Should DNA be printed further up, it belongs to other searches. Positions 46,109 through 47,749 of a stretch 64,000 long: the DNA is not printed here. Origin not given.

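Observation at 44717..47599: Rieske / cytochrome b / membrane-anchored octahaem cytochrome c operon (bc-type complex with a multihaem partner instead of cytochrome c1)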

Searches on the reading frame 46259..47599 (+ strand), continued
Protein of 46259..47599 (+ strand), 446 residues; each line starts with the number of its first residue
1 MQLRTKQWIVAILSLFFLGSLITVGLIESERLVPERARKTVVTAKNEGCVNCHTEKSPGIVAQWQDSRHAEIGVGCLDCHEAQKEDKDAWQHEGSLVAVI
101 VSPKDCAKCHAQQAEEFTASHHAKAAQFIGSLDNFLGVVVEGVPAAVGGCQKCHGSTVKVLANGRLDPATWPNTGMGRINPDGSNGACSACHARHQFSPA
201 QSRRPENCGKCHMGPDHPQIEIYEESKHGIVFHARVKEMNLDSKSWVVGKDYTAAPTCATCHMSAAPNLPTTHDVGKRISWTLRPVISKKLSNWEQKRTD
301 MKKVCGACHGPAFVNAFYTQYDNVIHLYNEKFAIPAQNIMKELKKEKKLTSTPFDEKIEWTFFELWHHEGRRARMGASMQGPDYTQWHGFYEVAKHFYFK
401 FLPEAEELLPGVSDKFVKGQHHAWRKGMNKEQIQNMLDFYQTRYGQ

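Call 21: list_cluster_members(proteins=[P0001, P0003, P0004])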
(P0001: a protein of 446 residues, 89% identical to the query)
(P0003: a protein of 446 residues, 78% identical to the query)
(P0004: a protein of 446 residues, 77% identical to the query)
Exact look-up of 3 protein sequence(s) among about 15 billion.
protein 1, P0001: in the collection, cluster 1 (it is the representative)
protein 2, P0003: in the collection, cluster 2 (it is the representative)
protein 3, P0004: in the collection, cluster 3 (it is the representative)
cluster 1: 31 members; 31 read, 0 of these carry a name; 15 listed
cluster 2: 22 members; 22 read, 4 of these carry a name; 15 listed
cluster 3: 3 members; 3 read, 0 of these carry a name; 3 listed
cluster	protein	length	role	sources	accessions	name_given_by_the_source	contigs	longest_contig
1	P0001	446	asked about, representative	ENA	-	-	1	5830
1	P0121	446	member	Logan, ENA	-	-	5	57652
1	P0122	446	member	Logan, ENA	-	-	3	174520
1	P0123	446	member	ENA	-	-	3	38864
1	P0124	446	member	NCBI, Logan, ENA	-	-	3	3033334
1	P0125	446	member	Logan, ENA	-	-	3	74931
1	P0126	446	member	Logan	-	-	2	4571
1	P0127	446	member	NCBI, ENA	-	-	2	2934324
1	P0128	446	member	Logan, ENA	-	-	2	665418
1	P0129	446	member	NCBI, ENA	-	-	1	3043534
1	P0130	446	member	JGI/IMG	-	-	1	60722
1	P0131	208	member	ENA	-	-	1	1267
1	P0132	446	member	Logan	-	-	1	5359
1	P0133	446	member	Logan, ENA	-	-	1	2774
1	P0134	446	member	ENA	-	-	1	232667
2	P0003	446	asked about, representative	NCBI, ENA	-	-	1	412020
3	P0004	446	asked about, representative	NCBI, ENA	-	-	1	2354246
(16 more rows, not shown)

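Call 31: search_solved_structures(query=A1, max_evalue=0.001, show_alignments=4)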
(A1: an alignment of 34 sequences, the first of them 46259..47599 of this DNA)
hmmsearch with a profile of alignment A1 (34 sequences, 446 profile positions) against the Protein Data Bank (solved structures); distinct sequences matched with E-value up to 0.001: 8.
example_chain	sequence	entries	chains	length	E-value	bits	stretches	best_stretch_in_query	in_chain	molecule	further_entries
4qo5_A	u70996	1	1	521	3.6e-67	230.2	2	72-268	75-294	Hypothetical multiheme protein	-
4fas_A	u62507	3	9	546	3.1e-32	115.1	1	185-351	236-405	Hydroxylamine oxidoreductase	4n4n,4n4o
1fgj_A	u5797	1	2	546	4.2e-32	114.6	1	185-351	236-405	HYDROXYLAMINE OXIDOREDUCTASE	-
6m0p_A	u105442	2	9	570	6e-32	114.1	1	185-351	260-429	Aerobic hydroxylamine oxidoreductase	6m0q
6h5l_A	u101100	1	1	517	1.3e-29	106.5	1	187-265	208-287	Similar to hydroxylamine oxidoreductase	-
4n4j_A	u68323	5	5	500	1.5e-28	102.9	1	187-340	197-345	hydroxylamine oxidoreductase | Similar to hydroxylamine oxidoreductase hao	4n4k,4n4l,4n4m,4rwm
6t5e_A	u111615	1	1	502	3.5e-27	98.4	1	187-340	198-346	Hydroxylamine oxidoreductase-like protein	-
6hif_G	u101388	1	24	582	3.9e-24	88.4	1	187-366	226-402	Hydrazine dehydrogenase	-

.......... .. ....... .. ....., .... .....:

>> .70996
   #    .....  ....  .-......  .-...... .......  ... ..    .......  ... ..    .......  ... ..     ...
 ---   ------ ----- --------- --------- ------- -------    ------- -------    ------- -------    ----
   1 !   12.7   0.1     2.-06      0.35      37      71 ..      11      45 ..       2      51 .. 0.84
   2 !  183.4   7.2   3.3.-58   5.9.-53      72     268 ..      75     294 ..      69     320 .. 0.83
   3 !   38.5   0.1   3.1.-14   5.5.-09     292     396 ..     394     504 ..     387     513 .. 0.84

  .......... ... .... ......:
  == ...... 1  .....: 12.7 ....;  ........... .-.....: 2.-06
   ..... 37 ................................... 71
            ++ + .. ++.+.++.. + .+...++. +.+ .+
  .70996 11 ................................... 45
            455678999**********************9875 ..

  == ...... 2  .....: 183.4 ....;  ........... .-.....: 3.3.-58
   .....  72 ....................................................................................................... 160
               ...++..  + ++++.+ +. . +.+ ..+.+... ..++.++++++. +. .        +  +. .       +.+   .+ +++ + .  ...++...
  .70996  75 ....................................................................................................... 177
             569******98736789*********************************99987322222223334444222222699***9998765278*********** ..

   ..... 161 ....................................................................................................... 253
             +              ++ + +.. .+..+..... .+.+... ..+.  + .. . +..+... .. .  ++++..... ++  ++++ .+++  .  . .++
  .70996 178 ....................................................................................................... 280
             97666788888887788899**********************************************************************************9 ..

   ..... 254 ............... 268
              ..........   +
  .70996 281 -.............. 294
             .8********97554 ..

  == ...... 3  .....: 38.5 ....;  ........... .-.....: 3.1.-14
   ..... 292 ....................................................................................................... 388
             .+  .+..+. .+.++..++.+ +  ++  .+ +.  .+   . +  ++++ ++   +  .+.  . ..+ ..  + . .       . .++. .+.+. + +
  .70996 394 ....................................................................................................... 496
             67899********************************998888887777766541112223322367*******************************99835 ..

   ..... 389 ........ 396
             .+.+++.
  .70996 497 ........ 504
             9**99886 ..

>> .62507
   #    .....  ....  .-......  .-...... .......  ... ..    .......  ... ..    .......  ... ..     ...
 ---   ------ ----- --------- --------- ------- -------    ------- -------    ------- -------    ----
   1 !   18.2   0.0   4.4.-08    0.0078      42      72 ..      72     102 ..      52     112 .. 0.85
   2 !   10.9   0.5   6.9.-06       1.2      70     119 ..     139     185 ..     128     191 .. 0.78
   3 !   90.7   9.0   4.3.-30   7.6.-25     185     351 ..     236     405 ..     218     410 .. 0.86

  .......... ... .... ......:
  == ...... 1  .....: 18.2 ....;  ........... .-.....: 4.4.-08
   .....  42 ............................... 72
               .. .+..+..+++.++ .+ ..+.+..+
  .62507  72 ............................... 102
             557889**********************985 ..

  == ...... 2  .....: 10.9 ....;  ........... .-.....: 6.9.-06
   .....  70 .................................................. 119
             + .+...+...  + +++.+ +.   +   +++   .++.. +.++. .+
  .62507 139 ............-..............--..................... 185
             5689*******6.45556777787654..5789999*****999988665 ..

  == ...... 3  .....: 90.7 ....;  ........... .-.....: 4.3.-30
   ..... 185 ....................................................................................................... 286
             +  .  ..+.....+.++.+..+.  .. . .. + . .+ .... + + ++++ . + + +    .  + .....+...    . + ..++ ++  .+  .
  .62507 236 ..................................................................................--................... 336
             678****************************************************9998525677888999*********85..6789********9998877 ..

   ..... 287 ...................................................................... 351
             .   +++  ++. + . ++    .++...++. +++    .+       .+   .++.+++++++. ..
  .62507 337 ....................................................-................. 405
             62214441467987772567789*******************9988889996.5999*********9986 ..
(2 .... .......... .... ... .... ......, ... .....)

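Call 34: predict_structure(alignment_id=A1)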
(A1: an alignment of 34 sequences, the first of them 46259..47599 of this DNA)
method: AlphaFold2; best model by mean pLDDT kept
length: 446 residues; sequences in the alignment: 34
mean_pLDDT: 82.5   pTM: 0.75
mean pLDDT of the five models: 82.5, 76.8, 68.7, 66.2, 62.5
residues with pLDDT >= 90: 151; 70-90: 220; 50-70: 59; < 50: 16
segments of 3 or more residues with pLDDT < 50: 32-34, 129-134, 211-216
pLDDT, mean of each block of 10 residues (from residue 1): 85 94 79 59 92 92 87 90 91 90 88 84 60 52 53 68 82 70 81 75 74 52 83 87 85 84 89 85 84 93 92 91 92 96 95 86 85 77 64 93 98 93 87 90 86
secondary structure, 60 per line:
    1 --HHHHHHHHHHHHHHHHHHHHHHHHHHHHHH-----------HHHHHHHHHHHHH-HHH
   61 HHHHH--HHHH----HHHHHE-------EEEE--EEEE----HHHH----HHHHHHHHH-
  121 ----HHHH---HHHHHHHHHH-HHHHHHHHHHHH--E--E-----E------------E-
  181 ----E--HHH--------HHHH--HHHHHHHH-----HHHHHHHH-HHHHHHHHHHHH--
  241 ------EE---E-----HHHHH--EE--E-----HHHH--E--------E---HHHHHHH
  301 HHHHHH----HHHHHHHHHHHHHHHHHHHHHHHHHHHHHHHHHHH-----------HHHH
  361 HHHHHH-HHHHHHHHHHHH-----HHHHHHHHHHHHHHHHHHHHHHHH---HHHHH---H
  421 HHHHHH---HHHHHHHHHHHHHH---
elements in order: H3-32 H44-56 H58-65 H68-71 H76-80 E89-92 E95-98 H103-106 H111-119 H125-128 H132-141 H143-154 H199-202 H205-212 H218-225 H227-238 H258-262 H275-278 H294-306 H311-345 H357-366 H368-379 H385-408 H412-416 H420-426 H430-443

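Call 36: fold_search(model_id=the predicted structure, library=pdb)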
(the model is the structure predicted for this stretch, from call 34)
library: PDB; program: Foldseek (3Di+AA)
matches with E <= 10: 53; with E <= 0.001: 11
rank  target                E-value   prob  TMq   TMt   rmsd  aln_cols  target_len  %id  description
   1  4qo5                  1.8e-19  1.00  0.72  0.62   5.9       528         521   24  Hypothetical multiheme protein (released 2015-12-23)
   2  6h5l_A                7.1e-12  1.00  0.60  0.53   5.5       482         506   20  Kuenenia stuttgartiensis reducing HAO-like protein complex Kustc0457/Kustc0458 (released 2019-04-10)
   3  4n4m                  3.8e-11  1.00  0.55  0.50  10.3       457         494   19  Kuenenia stuttgartiensis hydroxylamine oxidoreductase soaked in phenyl hydrazine (released 2013-12-11)
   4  4n4j                  4.7e-11  1.00  0.55  0.50  10.2       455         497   19  Kuenenia stuttgartiensis hydroxylamine oxidoreductase (released 2013-12-11)
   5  6hif_A                9.4e-11  1.00  0.56  0.48   8.1       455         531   20  Kuenenia stuttgartiensis hydrazine dehydrogenase complex (released 2019-04-17)
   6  6hif_I                1.1e-10  1.00  0.55  0.47   8.5       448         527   20  Kuenenia stuttgartiensis hydrazine dehydrogenase complex (released 2019-04-17)
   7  6t5e                  1.3e-10  1.00  0.51  0.51   9.1       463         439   18  Hydroxylamine Oxidoreductase from Brocadia fulgida (released 2020-11-18)
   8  4n4n_E                1.6e-10  1.00  0.56  0.50   7.6       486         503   18  Nitrosomonas europea HAO (released 2013-12-11)
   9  1fgj_A                2.0e-10  1.00  0.56  0.51   7.5       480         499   19  X-RAY STRUCTURE OF HYDROXYLAMINE OXIDOREDUCTASE (released 1998-03-04)
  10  4n4n_A                4.1e-10  1.00  0.53  0.48   9.8       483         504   17  Nitrosomonas europea HAO (released 2013-12-11)
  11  4fas_A                9.7e-10  1.00  0.53  0.48   9.2       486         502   19  Complex crystal structure of hydroxylamine oxidoreductase and NE1300 from Nitrosomonas europaea (released 2013-09-04)
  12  3f29_A                7.0e-03  0.97  0.36  0.32  14.8       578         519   13  Structure of the Thioalkalivibrio nitratireducens cytochrome c nitrite reductase in complex with sulfite (released 2008-12-09)
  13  3f29_B                9.9e-03  0.97  0.37  0.33  14.8       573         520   13  Structure of the Thioalkalivibrio nitratireducens cytochrome c nitrite reductase in complex with sulfite (released 2008-12-09)
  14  3sxq_B                1.3e-02  0.96  0.37  0.33  11.8       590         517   13  Structure of a hexameric multiheme c nitrite reductase from the extremophile bacterium Thiolkalivibrio paradoxus (released 2012-09-26)
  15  3rkh_A                5.0e-02  0.89  0.38  0.34  14.5       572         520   13  Structure of the Thioalkalivibrio nitratireducens cytochrome c nitrite reductase in a complex with nitrite (full occup (released 2011-06-15)
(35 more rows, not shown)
